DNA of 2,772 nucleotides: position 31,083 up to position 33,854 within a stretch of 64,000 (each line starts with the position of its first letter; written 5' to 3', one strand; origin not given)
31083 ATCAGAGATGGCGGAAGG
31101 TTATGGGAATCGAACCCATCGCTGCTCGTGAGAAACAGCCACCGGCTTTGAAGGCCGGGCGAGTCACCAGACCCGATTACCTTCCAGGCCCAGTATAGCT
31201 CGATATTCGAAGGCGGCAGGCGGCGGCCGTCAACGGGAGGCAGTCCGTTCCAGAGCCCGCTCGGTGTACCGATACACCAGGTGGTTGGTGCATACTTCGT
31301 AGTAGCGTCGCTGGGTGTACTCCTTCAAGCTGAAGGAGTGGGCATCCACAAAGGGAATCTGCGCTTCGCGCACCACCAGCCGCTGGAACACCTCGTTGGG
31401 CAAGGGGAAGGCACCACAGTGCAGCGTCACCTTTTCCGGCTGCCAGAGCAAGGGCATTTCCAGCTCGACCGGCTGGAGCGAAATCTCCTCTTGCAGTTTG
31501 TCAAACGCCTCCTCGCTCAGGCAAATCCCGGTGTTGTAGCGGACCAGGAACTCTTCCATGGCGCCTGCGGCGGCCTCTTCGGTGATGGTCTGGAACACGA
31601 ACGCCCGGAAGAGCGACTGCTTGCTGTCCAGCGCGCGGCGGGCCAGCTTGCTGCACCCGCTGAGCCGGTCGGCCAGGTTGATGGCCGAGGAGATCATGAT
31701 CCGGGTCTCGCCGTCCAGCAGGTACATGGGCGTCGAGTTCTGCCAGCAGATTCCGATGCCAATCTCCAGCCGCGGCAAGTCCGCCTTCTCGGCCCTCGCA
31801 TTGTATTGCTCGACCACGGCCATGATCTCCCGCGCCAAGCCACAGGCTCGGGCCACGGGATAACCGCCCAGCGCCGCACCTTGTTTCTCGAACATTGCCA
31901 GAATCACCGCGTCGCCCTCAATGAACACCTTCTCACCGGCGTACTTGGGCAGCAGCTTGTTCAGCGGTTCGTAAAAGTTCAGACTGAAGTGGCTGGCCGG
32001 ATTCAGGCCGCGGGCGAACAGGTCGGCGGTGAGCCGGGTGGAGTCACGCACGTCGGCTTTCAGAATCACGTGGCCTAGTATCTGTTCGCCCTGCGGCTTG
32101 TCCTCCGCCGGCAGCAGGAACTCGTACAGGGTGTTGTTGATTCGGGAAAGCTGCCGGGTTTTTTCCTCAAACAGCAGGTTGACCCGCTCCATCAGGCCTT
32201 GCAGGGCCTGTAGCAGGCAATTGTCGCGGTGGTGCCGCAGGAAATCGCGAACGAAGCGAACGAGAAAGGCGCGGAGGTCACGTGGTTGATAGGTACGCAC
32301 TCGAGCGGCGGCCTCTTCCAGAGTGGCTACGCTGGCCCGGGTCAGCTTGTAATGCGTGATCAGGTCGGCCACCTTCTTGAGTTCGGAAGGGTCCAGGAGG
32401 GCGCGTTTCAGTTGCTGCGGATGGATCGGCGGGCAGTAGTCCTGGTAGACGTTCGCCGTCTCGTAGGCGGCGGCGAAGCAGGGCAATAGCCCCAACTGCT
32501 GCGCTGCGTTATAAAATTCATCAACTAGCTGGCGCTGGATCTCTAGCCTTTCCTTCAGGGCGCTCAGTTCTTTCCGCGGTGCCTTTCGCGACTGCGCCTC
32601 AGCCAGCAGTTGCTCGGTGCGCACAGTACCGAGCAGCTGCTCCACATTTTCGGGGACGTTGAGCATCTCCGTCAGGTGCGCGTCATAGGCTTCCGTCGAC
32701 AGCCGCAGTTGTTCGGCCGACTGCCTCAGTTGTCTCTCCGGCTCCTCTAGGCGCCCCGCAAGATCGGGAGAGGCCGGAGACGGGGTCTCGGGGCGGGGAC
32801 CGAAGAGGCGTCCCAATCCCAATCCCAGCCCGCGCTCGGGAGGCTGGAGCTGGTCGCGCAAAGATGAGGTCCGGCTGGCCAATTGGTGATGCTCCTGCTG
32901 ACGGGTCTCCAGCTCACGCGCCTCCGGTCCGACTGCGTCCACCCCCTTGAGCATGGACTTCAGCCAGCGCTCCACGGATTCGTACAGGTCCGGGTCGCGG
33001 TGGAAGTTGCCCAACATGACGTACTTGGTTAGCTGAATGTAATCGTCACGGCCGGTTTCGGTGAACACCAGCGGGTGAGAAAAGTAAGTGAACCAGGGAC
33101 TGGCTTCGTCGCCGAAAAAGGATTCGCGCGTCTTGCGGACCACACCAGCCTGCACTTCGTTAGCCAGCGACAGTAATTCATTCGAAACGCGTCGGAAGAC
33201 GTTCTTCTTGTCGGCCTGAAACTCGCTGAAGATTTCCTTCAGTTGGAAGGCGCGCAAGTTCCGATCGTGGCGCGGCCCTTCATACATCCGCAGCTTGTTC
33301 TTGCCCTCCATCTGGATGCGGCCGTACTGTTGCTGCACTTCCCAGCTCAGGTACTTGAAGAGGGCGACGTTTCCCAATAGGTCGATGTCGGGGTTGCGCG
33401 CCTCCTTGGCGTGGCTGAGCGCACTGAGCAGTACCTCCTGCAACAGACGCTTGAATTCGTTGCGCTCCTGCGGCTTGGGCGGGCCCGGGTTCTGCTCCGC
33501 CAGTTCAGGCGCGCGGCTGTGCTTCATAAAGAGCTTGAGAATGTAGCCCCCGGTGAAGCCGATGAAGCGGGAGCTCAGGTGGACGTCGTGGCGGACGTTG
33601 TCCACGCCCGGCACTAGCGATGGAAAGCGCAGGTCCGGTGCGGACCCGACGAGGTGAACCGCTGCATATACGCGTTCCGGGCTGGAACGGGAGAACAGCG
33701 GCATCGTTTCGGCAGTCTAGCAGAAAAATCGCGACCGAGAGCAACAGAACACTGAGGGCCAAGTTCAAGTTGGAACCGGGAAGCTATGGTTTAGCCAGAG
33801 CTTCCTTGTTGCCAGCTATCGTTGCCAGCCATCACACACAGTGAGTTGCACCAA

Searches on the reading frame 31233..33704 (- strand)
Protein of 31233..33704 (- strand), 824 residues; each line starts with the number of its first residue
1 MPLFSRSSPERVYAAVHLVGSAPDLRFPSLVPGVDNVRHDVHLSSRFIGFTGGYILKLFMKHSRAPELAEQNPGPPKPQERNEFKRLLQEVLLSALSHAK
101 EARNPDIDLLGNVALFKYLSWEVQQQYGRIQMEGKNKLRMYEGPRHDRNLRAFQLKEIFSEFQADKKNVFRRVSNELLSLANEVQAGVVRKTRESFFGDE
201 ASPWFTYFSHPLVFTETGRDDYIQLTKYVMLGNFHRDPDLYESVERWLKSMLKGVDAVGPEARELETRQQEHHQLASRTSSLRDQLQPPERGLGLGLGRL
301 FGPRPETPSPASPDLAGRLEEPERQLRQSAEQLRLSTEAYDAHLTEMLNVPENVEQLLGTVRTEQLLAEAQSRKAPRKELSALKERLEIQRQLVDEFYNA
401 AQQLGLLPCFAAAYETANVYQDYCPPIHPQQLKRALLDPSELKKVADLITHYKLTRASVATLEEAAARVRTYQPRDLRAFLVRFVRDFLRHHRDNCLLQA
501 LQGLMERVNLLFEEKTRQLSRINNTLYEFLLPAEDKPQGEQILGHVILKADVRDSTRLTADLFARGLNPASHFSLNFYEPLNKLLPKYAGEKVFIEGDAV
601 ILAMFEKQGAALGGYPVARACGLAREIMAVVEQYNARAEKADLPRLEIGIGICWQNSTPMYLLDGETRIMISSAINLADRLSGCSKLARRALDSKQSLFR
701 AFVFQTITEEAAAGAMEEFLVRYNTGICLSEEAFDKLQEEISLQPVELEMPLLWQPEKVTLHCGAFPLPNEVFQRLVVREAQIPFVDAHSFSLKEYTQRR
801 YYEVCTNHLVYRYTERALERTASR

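Call 47: search_protein_families(library=pfam, proteins=[window:31233-33704:-])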
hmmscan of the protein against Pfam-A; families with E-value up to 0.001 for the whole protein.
window:31233-33704:- (824 aa): 0 families

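Call 51: find_encoding_contigs(protein=window:31233-33704:-, flank=3000, max_places=6)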
Protein window:31233-33704:- (824 aa): 2 contigs read that carry it; 1 place shown.
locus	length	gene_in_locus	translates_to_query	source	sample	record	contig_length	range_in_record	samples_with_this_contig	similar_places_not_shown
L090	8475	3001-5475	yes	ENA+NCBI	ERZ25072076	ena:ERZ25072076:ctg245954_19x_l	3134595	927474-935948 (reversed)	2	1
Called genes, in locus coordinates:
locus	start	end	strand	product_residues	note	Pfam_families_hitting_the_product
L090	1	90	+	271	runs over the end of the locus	PF00005:ABC_tran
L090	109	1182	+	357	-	PF02470:MlaD, PF28544:Helical_needle (weak)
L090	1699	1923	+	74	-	PF08534:Redoxin, PF00578:AhpC-TSA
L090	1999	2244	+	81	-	PF00578:AhpC-TSA, PF08534:Redoxin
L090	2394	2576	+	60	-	-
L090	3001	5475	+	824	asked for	-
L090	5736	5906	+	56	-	-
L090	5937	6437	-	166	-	PF00578:AhpC-TSA, PF08534:Redoxin, PF13905:Thioredoxin_8 (weak)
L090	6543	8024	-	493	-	PF01266:DAO (faint), PF07992:Pyr_redox_2, PF13450:NAD_binding_8 (faint), PF13738:Pyr_redox_3 (weak), PF00070:Pyr_redox, PF02852:Pyr_redox_dim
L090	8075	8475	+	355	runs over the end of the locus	PF20244:DUF6599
